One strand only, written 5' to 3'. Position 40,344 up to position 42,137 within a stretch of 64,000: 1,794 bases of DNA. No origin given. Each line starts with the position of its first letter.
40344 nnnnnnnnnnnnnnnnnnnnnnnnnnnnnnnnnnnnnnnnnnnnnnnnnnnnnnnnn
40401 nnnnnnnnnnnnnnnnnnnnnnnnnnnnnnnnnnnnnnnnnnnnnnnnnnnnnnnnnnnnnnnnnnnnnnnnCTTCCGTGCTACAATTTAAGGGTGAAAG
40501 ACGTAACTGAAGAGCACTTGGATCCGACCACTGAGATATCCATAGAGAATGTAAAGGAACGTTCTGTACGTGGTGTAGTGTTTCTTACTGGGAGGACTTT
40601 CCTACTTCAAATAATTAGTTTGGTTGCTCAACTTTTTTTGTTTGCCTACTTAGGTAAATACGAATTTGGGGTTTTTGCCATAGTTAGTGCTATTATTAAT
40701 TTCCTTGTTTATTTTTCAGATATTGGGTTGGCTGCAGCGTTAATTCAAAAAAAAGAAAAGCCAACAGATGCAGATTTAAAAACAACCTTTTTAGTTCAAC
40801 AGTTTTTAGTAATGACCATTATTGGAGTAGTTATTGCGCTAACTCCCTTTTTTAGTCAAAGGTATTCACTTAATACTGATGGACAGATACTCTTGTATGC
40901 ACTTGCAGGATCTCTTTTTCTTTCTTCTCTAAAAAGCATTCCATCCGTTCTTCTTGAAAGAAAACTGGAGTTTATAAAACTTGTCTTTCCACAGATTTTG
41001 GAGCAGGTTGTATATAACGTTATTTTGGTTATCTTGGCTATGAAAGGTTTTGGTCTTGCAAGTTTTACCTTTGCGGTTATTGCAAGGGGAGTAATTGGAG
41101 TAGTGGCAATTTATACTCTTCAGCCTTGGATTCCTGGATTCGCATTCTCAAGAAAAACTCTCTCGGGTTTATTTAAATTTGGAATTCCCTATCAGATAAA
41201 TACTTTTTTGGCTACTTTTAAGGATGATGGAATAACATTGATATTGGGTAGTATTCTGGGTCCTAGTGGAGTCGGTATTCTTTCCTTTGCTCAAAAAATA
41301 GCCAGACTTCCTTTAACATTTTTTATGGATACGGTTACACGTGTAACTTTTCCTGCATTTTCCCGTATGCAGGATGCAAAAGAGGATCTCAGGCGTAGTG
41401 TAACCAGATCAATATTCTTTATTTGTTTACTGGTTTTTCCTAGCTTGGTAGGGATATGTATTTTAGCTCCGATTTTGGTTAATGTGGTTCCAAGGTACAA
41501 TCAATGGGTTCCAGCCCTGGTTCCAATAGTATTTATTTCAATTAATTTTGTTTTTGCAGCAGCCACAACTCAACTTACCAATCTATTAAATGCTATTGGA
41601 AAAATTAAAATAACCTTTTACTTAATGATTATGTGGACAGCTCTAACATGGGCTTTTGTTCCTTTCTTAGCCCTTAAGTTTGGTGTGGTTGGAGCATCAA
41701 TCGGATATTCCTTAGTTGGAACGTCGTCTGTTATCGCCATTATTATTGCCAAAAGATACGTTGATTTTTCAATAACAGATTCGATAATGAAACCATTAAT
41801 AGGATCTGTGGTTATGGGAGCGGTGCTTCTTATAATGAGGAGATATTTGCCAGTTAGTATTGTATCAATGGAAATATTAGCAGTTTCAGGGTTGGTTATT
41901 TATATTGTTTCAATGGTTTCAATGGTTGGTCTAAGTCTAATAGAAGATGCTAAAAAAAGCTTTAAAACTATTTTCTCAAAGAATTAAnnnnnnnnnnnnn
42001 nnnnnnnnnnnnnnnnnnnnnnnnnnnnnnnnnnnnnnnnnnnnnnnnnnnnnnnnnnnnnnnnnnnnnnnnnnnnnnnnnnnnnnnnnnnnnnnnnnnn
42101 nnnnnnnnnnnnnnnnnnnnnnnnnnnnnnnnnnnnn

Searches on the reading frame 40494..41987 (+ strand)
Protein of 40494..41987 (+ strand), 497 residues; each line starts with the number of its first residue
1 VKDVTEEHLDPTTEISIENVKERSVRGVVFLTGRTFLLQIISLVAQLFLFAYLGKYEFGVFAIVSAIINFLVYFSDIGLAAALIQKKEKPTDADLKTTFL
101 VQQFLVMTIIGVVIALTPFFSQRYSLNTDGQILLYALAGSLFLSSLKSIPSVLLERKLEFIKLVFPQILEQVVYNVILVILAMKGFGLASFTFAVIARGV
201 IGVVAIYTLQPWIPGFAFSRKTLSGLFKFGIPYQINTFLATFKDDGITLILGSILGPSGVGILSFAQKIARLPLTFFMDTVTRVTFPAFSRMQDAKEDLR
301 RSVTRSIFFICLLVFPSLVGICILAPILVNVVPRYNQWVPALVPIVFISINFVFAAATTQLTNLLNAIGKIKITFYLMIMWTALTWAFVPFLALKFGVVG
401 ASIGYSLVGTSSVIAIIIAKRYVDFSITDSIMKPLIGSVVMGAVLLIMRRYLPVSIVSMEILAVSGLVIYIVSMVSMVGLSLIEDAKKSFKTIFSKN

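Call 6: search_protein_families(library=pfam, proteins=[window:40494-41987:+], max_evalue=0.01)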
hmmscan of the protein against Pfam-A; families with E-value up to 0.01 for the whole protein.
window:40494-41987:+ (497 aa): 2 families
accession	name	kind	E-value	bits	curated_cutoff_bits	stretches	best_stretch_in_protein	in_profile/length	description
PF13440.11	Polysacc_synt_3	-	5.1e-53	180.7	23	1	53-332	6-283/293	Polysaccharide biosynthesis protein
PF01943.22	Polysacc_synt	-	8.3e-27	94.7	28.2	1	25-293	2-274/274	Polysaccharide biosynthesis protein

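Call 39: search_protein_families(library=ncbifam, proteins=[window:40494-41987:+], max_evalue=0.00001)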
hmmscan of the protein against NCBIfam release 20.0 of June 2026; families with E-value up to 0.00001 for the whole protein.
window:40494-41987:+ (497 aa): 3 families
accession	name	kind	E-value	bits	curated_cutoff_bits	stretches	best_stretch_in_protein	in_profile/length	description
NF007773.0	PRK10459.1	equivalog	2e-35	122.7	273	1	20-476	3-466/492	MOP flippase family protein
NF047674.1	TeichurnBiosyTuaB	equivalog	1.6e-26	93.4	580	1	18-471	2-463/469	teichuronic acid biosynthesis protein TuaB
NF058658.1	Oglyco_Wzx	exception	3.8e-23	82.2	720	1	19-475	5-457/478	O-glycosylation flippase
